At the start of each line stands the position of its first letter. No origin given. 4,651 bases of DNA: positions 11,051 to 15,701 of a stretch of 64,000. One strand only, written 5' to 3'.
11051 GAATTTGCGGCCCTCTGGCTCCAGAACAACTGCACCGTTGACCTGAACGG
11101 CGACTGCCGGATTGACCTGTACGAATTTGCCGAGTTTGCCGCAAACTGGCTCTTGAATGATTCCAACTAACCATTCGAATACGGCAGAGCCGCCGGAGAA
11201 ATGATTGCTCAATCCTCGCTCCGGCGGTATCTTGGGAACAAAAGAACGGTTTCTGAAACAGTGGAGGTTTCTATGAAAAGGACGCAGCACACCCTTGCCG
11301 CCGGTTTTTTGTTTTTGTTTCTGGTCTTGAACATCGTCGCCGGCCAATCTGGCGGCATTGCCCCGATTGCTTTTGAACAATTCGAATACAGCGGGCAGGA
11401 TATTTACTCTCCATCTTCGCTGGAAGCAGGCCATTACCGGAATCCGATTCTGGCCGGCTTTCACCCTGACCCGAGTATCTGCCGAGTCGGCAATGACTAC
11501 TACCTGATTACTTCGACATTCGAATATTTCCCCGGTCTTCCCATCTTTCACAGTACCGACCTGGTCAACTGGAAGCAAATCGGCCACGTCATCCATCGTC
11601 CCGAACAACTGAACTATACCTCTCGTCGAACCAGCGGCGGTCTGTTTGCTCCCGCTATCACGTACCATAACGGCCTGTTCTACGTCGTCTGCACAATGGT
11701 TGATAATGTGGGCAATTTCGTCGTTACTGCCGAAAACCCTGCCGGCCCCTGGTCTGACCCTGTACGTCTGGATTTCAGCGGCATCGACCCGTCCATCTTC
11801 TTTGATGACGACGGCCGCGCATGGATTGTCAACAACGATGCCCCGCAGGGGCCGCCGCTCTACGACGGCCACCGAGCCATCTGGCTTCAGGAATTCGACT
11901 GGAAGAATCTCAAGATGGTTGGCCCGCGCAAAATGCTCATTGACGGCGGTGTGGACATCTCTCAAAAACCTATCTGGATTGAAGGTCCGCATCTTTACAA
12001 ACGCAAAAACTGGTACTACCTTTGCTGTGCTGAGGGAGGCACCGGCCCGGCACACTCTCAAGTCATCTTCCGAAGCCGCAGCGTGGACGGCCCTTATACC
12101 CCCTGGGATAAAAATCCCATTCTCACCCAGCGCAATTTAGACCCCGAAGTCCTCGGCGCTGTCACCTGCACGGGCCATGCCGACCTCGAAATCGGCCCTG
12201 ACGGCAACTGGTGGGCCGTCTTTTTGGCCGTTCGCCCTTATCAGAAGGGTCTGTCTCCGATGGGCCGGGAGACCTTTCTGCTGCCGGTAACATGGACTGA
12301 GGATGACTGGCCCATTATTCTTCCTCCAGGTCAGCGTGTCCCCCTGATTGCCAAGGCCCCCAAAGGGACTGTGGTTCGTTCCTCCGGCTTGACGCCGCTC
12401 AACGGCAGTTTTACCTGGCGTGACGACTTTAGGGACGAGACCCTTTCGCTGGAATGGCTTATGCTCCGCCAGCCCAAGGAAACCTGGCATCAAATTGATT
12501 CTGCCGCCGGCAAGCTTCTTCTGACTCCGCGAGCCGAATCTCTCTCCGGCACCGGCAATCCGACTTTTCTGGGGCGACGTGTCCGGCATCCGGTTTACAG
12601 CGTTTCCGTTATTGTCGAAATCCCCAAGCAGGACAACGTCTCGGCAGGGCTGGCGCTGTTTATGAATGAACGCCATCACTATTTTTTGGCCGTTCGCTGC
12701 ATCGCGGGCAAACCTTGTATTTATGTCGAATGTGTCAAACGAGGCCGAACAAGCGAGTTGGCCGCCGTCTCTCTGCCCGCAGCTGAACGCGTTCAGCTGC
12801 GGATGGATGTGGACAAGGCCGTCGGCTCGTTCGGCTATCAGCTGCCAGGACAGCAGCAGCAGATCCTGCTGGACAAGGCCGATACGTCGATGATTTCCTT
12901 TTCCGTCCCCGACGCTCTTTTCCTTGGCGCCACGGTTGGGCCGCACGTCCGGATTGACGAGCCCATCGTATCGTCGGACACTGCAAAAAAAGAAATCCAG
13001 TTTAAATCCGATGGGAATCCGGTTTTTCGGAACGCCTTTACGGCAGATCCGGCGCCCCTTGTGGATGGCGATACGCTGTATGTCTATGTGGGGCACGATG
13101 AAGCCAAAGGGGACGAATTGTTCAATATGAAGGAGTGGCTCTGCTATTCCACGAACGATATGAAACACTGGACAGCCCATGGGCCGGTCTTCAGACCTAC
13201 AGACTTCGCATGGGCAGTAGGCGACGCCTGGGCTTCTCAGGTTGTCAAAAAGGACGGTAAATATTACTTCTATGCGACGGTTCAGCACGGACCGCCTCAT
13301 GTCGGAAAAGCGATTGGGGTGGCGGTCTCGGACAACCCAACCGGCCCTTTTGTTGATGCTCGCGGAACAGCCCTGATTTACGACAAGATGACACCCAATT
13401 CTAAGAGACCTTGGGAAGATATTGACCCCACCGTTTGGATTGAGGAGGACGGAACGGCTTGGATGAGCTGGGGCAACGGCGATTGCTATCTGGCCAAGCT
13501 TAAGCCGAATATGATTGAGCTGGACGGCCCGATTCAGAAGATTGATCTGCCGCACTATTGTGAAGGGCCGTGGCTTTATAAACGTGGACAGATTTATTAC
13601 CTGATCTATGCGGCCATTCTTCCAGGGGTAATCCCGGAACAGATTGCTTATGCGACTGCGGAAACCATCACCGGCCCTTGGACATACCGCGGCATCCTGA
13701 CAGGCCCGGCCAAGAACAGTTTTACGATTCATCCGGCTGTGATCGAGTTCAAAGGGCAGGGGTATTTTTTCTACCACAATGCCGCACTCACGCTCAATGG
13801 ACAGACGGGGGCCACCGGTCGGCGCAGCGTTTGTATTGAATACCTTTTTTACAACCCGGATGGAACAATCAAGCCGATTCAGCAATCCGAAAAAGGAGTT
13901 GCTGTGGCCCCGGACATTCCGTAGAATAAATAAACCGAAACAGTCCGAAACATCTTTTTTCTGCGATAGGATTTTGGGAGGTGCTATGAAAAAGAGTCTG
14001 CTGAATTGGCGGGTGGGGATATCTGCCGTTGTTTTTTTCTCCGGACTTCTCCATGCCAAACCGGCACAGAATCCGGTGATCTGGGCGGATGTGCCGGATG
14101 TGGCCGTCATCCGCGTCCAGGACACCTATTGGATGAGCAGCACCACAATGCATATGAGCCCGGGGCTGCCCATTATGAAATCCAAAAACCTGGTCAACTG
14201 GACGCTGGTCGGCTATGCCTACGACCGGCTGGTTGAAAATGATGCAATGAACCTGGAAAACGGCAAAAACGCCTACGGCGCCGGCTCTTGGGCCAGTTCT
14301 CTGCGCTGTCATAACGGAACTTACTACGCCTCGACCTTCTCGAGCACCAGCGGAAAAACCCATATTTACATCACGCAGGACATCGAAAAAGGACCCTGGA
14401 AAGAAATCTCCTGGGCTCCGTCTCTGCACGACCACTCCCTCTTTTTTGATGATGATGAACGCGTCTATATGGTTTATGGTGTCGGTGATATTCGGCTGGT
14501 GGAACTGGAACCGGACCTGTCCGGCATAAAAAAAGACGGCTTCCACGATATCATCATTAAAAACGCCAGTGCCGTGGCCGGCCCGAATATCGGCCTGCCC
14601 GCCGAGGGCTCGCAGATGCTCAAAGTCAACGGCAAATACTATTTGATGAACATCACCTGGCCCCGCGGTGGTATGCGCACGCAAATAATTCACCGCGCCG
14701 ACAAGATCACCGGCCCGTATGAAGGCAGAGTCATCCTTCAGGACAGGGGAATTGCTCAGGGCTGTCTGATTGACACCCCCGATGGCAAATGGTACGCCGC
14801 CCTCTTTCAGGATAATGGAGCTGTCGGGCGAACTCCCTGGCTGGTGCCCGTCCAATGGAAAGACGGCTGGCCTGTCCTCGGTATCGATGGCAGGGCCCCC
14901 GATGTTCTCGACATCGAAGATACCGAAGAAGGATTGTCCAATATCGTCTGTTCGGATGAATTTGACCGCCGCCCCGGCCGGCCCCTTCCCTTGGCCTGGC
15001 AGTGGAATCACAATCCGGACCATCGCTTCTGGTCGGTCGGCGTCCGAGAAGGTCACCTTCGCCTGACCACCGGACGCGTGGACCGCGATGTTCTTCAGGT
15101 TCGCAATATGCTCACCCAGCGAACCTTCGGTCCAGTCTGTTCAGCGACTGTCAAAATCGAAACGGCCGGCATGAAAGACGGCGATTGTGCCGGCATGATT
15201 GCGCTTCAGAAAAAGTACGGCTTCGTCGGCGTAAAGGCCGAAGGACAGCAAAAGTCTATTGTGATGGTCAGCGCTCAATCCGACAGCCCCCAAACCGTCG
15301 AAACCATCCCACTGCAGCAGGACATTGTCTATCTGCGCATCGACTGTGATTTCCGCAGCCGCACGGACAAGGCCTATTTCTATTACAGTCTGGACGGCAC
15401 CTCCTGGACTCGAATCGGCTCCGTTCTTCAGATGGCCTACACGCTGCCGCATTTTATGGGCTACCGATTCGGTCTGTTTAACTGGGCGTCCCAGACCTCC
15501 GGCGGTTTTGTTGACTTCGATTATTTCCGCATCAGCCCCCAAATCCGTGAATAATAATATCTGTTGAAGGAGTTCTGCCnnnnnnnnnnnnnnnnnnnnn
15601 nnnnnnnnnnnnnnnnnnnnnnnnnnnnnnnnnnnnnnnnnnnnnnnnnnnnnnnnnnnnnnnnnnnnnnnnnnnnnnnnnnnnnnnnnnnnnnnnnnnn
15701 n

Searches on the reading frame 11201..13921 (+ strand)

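Call 10: search_protein_families(library=pfam, proteins=[window:11201-13921:+], max_evalue=0.001)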
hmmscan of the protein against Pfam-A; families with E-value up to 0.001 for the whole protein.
window:11201-13921:+ (907 aa): 3 families
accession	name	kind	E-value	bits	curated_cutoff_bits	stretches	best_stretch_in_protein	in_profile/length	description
PF04616.20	Glyco_hydro_43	-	1.5e-135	451.6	32.2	2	79-371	1-288/288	Glycosyl hydrolases family 43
PF17851.8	GH43_C2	-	8.3e-32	111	22.7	1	407-580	1-181/203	Beta xylosidase C-terminal Concanavalin A-like domain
PF00251.26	Glyco_hydro_32N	-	4.6e-06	26.8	22.1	1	638-760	32-151/307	Glycosyl hydrolases family 32 N-terminal domain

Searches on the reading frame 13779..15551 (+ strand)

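Call 10: search_protein_families(library=pfam, proteins=[window:13779-15551:+], max_evalue=0.001)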
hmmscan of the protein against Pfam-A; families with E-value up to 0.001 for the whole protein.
window:13779-15551:+ (591 aa): 2 families
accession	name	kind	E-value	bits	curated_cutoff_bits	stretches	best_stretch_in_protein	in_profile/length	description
PF17851.8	GH43_C2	-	9.6e-39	133.6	22.7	1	393-585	2-202/203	Beta xylosidase C-terminal Concanavalin A-like domain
PF04616.20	Glyco_hydro_43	-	1.1e-34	120.5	32.2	1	97-365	2-288/288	Glycosyl hydrolases family 43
